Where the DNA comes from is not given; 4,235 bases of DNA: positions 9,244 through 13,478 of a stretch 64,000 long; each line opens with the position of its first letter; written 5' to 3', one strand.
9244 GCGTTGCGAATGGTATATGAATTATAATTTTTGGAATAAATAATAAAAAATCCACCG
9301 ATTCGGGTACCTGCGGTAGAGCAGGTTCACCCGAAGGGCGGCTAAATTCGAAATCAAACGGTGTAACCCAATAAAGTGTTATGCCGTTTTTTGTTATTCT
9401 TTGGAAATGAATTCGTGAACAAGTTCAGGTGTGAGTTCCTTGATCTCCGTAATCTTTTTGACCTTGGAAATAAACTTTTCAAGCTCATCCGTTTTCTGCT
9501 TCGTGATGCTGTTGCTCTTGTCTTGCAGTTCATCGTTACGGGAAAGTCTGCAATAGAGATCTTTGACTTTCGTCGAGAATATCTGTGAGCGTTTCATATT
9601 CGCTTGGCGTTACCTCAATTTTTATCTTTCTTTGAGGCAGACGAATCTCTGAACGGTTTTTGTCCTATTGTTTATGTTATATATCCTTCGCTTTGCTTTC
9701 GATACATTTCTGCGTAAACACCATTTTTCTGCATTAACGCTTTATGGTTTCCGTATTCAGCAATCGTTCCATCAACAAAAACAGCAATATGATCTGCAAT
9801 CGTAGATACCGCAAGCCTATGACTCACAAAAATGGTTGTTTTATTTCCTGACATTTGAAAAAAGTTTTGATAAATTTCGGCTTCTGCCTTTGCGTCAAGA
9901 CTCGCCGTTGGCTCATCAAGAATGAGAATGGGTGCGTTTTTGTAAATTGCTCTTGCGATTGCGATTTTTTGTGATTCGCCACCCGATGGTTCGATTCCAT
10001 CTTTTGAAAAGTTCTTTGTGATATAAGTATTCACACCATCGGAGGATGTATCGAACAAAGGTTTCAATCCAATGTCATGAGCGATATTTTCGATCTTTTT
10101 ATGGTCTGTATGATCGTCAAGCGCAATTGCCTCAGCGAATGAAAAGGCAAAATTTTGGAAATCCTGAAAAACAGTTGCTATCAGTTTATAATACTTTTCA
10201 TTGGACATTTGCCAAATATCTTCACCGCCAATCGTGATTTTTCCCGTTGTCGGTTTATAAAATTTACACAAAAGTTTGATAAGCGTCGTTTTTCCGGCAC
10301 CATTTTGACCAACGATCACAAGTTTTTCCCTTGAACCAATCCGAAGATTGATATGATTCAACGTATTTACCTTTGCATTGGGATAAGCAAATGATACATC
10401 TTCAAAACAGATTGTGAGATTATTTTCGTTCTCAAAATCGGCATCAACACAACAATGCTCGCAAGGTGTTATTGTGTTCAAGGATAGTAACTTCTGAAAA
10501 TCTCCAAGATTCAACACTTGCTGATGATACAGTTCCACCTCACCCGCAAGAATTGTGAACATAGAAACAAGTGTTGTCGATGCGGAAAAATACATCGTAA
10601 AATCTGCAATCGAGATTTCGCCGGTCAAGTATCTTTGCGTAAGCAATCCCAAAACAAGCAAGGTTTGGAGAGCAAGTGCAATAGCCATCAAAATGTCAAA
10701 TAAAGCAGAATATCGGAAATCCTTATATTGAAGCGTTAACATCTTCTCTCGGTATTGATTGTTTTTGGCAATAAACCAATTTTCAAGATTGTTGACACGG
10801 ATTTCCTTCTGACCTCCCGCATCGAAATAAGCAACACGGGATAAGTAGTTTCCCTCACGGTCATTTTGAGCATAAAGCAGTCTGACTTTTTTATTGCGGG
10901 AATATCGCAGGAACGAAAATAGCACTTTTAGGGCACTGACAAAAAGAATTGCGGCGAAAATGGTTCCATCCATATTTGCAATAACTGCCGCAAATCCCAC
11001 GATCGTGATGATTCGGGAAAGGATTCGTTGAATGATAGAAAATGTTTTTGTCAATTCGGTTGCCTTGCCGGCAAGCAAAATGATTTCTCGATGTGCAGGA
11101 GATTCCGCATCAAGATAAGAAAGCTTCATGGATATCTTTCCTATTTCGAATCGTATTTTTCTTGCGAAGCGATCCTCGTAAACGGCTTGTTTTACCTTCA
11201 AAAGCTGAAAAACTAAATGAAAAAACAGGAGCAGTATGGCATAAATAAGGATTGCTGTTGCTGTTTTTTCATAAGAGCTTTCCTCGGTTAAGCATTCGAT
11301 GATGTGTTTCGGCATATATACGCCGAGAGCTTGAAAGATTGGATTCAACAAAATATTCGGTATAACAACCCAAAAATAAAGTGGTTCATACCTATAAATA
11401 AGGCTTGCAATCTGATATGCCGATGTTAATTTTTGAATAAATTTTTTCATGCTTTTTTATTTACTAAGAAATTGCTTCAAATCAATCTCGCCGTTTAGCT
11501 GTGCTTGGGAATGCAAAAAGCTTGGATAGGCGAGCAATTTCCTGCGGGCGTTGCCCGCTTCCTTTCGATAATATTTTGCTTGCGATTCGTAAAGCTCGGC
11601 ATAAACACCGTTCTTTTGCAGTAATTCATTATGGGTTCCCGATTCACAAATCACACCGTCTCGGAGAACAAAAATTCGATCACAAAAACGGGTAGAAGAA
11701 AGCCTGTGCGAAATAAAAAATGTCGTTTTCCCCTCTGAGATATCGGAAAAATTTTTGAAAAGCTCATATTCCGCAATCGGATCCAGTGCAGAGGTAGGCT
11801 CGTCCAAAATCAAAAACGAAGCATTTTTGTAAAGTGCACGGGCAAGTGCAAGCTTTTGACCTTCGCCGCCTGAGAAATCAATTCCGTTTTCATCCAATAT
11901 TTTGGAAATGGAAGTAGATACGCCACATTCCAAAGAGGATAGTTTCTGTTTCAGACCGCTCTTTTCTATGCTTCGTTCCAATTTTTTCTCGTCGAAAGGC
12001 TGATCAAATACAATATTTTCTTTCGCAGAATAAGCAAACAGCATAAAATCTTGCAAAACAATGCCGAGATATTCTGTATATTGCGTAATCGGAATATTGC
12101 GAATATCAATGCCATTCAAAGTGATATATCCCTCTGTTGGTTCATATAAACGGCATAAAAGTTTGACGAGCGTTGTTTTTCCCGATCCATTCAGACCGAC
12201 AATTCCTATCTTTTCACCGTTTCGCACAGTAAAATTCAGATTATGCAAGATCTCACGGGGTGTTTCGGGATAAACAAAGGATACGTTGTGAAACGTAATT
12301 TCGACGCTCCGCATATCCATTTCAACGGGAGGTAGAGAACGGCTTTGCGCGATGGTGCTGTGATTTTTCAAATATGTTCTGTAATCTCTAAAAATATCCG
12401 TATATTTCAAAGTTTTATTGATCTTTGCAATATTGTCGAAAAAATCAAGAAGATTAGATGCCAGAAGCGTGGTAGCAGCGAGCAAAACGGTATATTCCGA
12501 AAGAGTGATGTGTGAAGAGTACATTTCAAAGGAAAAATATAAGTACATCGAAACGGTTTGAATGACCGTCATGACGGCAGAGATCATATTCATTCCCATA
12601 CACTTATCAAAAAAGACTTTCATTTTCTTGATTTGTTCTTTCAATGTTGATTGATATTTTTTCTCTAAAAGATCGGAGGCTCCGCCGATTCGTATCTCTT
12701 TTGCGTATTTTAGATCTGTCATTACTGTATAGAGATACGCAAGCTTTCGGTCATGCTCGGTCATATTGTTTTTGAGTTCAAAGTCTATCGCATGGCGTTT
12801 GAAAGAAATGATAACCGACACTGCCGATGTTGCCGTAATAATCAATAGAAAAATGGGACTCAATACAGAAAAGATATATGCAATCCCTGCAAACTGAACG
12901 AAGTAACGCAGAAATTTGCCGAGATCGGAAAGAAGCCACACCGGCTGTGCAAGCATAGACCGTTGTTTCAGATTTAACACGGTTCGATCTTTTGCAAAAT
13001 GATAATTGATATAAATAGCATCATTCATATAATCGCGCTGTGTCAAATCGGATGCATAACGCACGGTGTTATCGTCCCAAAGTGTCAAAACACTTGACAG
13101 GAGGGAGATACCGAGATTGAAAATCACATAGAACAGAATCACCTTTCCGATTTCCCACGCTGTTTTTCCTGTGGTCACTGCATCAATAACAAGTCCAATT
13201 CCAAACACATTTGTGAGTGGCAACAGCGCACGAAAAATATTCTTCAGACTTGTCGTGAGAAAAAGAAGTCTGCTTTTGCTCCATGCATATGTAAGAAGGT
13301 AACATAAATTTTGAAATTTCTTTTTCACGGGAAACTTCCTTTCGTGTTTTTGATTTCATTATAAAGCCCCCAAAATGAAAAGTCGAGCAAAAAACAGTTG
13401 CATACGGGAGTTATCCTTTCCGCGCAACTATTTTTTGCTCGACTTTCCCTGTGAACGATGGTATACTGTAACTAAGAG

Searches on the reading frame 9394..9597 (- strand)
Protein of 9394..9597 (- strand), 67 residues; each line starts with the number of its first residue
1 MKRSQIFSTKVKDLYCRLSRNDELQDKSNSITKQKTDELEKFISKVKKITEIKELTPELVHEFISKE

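Call 75: search_protein_families(library=pfam, proteins=[window:9394-9597:-], max_evalue=0.01)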
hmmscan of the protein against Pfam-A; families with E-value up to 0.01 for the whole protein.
window:9394-9597:- (67 aa): 1 family
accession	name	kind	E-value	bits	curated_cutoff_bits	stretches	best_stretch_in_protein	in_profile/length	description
PF14287.11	DUF4368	-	2.5e-11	44.1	25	1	33-66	6-39/67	Domain of unknown function (DUF4368)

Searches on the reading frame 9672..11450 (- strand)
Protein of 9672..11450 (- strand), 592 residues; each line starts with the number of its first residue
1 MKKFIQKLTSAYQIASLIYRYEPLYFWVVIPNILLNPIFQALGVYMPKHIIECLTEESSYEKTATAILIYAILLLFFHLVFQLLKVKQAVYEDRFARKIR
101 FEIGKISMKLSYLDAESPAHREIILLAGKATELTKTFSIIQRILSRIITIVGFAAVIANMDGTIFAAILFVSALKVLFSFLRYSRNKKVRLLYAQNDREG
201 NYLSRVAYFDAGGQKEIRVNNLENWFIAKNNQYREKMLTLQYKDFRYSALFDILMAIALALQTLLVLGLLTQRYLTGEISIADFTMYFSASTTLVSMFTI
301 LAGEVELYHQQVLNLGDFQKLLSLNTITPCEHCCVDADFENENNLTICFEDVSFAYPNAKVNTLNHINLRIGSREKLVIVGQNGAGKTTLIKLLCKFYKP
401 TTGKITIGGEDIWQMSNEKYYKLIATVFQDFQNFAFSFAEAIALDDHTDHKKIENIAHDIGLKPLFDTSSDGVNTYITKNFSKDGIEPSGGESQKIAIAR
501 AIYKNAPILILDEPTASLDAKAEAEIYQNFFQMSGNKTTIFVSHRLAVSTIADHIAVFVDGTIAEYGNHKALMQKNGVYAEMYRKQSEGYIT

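Call 3: search_protein_families(library=pfam, proteins=[window:9672-11450:-], max_evalue=1)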
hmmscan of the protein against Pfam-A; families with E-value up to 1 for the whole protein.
window:9672-11450:- (592 aa): 23 families
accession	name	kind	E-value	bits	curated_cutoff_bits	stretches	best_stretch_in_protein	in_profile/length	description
PF00005.33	ABC_tran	-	2.4e-28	99.9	25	1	364-516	1-137/137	ABC transporter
PF13304.12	AAA_21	-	5.8e-08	33.6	27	2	378-405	3-36/304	AAA domain, putative AbiEii toxin, Type IV TA system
PF02463.25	SMC_N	-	5.2e-05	23.2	40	1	376-554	26-207/220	RecF/RecN/SMC N terminal domain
PF13175.12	AAA_15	-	0.00024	21.3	32.1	1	376-485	25-92/374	AAA ATPase domain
PF13476.12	AAA_23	-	0.00077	20.6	27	1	375-395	20-40/201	AAA domain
PF00664.28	ABC_membrane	-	0.0014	18.8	28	1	144-295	123-271/274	ABC transporter transmembrane region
PF13401.12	AAA_22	-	0.0056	17.4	27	1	377-429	8-45/130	AAA domain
PF00448.28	SRP54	-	0.006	16.7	22.7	1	377-415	4-42/196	SRP54-type protein, GTPase domain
PF13555.12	AAA_29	-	0.012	15.8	27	1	369-391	17-39/61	P-loop containing region of AAA domain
PF01712.25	dNK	-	0.015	15.5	27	1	377-452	1-70/203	Deoxynucleoside kinase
PF08477.19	Roc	-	0.017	15.8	27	1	376-410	1-35/119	Ras of Complex, Roc, domain of DAPkinase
PF20720.3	nSTAND3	-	0.02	15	27.2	1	375-400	18-43/155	Novel STAND NTPase 3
PF03193.22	RsgA_GTPase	-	0.03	14.6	30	1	364-405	97-137/174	RsgA GTPase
PF25201.1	nSTAND6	-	0.036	14.5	27.7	1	364-434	8-77/148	Novel STAND NTPase 6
PF13173.12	AAA_14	-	0.041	14.3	27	1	375-454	3-78/129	AAA domain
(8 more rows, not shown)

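Call 86: search_protein_families(library=ncbifam, proteins=[window:9672-11450:-], max_evalue=1e-20)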
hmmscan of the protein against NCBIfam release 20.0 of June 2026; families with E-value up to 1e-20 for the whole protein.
window:9672-11450:- (592 aa): 74 families (the best 25 are shown)
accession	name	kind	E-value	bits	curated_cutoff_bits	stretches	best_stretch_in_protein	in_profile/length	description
TIGR02203.1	MsbA_lipidA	equivalog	5e-64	216.8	602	1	136-586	129-569/572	lipid A export permease/ATP-binding protein MsbA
NF010178.0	PRK13657.1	equivalog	2.3e-57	194.8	733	1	24-586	20-570/588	glucan ABC transporter ATP-binding protein/ permease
NF008364.0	PRK11160.1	equivalog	1.5e-56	192.2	630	1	139-585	137-574/575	heme ABC transporter ATP-binding protein/permease CydC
TIGR02204.1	MsbA_rel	hypoth_equivalog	4.2e-56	190.8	780.4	1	336-586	327-575/576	ABC transporter, permease/ATP-binding protein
TIGR03375.1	type_I_sec_LssB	subfamily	2.7e-55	187.9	693.1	1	153-576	278-692/696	type I secretion system permease/ATPase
NF008381.0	PRK11176.1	equivalog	1.1e-50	172.6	867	1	235-586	235-579/582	lipid A ABC transporter ATP-binding protein/permease MsbA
TIGR01192.1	chvA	subfamily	2.3e-50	171.8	585.4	1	27-585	23-569/585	glucan export ABC transporter ATP-binding protein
TIGR02857.1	CydD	equivalog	1.4e-49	169.4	435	1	331-556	306-527/529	thiol reductant ABC exporter subunit CydD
TIGR03796.1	NHLM_micro_ABC1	equivalog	2.4e-49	168.2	853.3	1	143-582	274-708/710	NHLP family bacteriocin export ABC transporter peptidase/permease/ATPase subunit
TIGR00958.1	3a01208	subfamily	6.3e-49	166.9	874.6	1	234-582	370-710/711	antigen peptide transporter 2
TIGR01846.1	type_I_sec_HlyB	subfamily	9e-49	166.4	725.55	1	339-588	448-694/694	type I secretion system permease/ATPase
NF045513.1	HepA_fam_ABC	equivalog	1.7e-46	158.9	725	1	66-586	100-609/610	heterocyst formation ABC transporter subunit HepA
TIGR03797.1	NHLM_micro_ABC2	equivalog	5.7e-46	157.3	709.4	1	138-586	252-685/686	NHLP bacteriocin export ABC transporter permease/ATPase subunit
TIGR02868.1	CydC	equivalog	3e-45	154.9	329.05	1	148-546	142-530/530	thiol reductant ABC exporter subunit CydC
NF008379.0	PRK11174.1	equivalog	3.4e-45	154.8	684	1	231-588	233-586/588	heme ABC transporter permease/ATP-binding protein CydD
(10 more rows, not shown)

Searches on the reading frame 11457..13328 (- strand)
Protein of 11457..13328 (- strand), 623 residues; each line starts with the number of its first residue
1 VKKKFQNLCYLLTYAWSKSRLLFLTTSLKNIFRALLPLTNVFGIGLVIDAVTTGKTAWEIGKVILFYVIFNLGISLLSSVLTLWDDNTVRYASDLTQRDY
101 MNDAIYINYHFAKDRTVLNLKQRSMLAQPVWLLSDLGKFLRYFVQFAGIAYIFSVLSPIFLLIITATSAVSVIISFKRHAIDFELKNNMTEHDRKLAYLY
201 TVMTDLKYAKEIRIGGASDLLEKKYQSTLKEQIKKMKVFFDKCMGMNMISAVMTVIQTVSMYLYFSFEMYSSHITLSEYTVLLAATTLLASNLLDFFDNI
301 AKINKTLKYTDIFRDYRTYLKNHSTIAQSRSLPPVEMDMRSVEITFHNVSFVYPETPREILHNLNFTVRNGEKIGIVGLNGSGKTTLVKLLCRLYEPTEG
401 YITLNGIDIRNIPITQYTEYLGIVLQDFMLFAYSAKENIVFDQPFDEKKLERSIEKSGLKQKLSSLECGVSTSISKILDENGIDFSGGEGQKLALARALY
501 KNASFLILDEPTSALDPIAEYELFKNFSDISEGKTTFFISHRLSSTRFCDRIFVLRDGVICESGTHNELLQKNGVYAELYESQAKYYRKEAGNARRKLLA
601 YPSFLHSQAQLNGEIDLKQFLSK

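Call 3: search_protein_families(library=pfam, proteins=[window:11457-13328:-], max_evalue=1)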
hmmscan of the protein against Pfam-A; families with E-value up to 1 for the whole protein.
window:11457-13328:- (623 aa): 16 families
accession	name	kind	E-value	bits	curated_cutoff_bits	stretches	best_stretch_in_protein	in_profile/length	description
PF00005.33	ABC_tran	-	7e-31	108.1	25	1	361-513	1-137/137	ABC transporter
PF13304.12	AAA_21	-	1.7e-06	28.8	27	2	485-540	238-297/304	AAA domain, putative AbiEii toxin, Type IV TA system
PF13173.12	AAA_14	-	3.3e-05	24.3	27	1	374-479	5-104/129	AAA domain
PF02463.25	SMC_N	-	3.3e-05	23.8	40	1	444-552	93-208/220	RecF/RecN/SMC N terminal domain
PF13238.12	AAA_18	-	0.019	15.9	29.4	1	374-413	1-43/128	AAA domain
PF13476.12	AAA_23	-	0.021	15.9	27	1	366-392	17-40/201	AAA domain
PF13191.12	AAA_16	-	0.028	15.3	32.6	1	367-421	18-73/167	AAA ATPase domain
PF06350.17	HSL_N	-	0.039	13.4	25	1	171-285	84-204/306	Hormone-sensitive lipase (HSL) N-terminus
PF22852.1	SoxE_N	-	0.064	13.6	27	0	252-273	16-37/48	Sulfocyanin, N-terminal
PF13671.12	AAA_33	-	0.1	13.3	27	1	376-393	4-21/143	AAA domain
PF00448.28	SRP54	-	0.12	12.4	22.7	1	375-408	5-38/196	SRP54-type protein, GTPase domain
PF13555.12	AAA_29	-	0.13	12.4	27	1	369-388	20-39/61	P-loop containing region of AAA domain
PF00006.31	ATP-synt_ab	-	0.13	12.3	29.5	1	364-394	7-37/213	ATP synthase alpha/beta family, nucleotide-binding domain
PF03308.22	MeaB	-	0.13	11.6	23.1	1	356-392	18-54/273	Methylmalonyl Co-A mutase-associated GTPase MeaB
PF06414.18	Zeta_toxin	-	0.24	11.3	22.3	0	376-412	21-57/199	Zeta toxin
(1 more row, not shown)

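Call 86: search_protein_families(library=ncbifam, proteins=[window:11457-13328:-], max_evalue=1e-20)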
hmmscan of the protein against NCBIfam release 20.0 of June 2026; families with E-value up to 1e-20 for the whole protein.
window:11457-13328:- (623 aa): 90 families (the best 25 are shown)
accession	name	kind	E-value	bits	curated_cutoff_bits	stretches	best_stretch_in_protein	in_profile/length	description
TIGR02203.1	MsbA_lipidA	equivalog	1.5e-67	228.4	602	1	172-584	166-570/572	lipid A export permease/ATP-binding protein MsbA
TIGR03375.1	type_I_sec_LssB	subfamily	7.4e-66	222.8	693.1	1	149-573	279-692/696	type I secretion system permease/ATPase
TIGR01846.1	type_I_sec_HlyB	subfamily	6.5e-63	213.1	725.55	1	179-584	300-693/694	type I secretion system permease/ATPase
TIGR02204.1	MsbA_rel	hypoth_equivalog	1.4e-62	212.2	780.4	1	325-582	320-574/576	ABC transporter, permease/ATP-binding protein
TIGR03796.1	NHLM_micro_ABC1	equivalog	2.8e-62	210.9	853.3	1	100-579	233-708/710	NHLP family bacteriocin export ABC transporter peptidase/permease/ATPase subunit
NF052233.1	CphA_assoc_ABC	equivalog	2.1e-60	204.9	880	1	316-593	483-753/766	cyanophycin metabolism-associated ABC transporter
NF010178.0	PRK13657.1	equivalog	4.7e-60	203.6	733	1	247-586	246-573/588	glucan ABC transporter ATP-binding protein/ permease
NF008381.0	PRK11176.1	equivalog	2.6e-56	191.2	867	1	156-583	167-579/582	lipid A ABC transporter ATP-binding protein/permease MsbA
TIGR03797.1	NHLM_micro_ABC2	equivalog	3.2e-56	191.2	709.4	1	8-583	123-685/686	NHLP bacteriocin export ABC transporter permease/ATPase subunit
TIGR00958.1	3a01208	subfamily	2.6e-55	188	874.6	1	343-579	478-710/711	antigen peptide transporter 2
NF008364.0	PRK11160.1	equivalog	1.6e-54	185.5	630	1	169-581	172-573/575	heme ABC transporter ATP-binding protein/permease CydC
NF045513.1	HepA_fam_ABC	equivalog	5.3e-54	183.7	725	1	343-583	373-609/610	heterocyst formation ABC transporter subunit HepA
TIGR01193.1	bacteriocin_ABC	subfamily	2.2e-52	178.6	523.85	1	159-581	297-707/708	peptide cleavage/export ABC transporter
TIGR02857.1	CydD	equivalog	2.1e-49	168.9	435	1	337-555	317-529/529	thiol reductant ABC exporter subunit CydD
TIGR01192.1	chvA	subfamily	5e-48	164.1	585.4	1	276-590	272-577/585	glucan export ABC transporter ATP-binding protein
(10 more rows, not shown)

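Call 87: search_solved_structures(query=window:11457-13328:-, max_evalue=1e-30)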
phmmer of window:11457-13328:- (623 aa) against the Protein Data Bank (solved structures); distinct sequences matched with E-value up to 1e-30: 241 (the best 60 are shown).
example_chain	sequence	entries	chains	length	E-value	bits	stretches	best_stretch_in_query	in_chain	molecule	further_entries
8zpx_B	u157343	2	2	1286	3.2e-87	296.7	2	122-604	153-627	ABC transporter B family member 1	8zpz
9juj_A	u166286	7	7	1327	3.7e-87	296.5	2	122-604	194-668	ABC transporter B family member 1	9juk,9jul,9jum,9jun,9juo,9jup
8zq4_B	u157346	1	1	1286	2.2e-86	293.9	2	122-604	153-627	ABC transporter B family member 1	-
9nfi_A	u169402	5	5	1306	7.8e-86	292.1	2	328-584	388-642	Permeability Glycoprotein (P-gp)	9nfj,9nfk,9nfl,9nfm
8gmg_A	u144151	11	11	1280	1.2e-84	288.1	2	339-594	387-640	ATP-dependent translocase ABCB1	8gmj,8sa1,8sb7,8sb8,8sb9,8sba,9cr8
6qex_A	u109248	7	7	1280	1.2e-84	288.1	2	339-594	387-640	Multidrug resistance protein 1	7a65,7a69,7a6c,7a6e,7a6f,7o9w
8y6h_A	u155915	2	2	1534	1.8e-84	287.6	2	340-594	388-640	ATP-dependent translocase ABCB1,mNeonGreen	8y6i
7zka_A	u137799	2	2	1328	2.5e-84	287.1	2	336-595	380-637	ATP-dependent translocase ABCB1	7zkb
7zk4_A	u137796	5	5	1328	3e-84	286.9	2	341-595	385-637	ATP-dependent translocase ABCB1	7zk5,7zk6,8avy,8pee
8sa0_A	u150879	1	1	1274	4.6e-84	286.2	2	339-594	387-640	ATP-dependent translocase ABCB1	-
6c0v_A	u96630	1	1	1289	4.7e-84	286.2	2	339-594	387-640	Multidrug resistance protein 1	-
6ujp_A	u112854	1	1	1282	6e-84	285.9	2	336-594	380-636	ATP-dependent translocase ABCB1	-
6ujt_A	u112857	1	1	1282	6.1e-84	285.9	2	335-594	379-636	ATP-dependent translocase ABCB1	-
5kpi_A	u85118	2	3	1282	6.6e-84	285.7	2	336-594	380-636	Multidrug resistance protein 1A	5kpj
6ujr_A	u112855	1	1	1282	6.6e-84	285.7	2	336-594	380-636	ATP-dependent translocase ABCB1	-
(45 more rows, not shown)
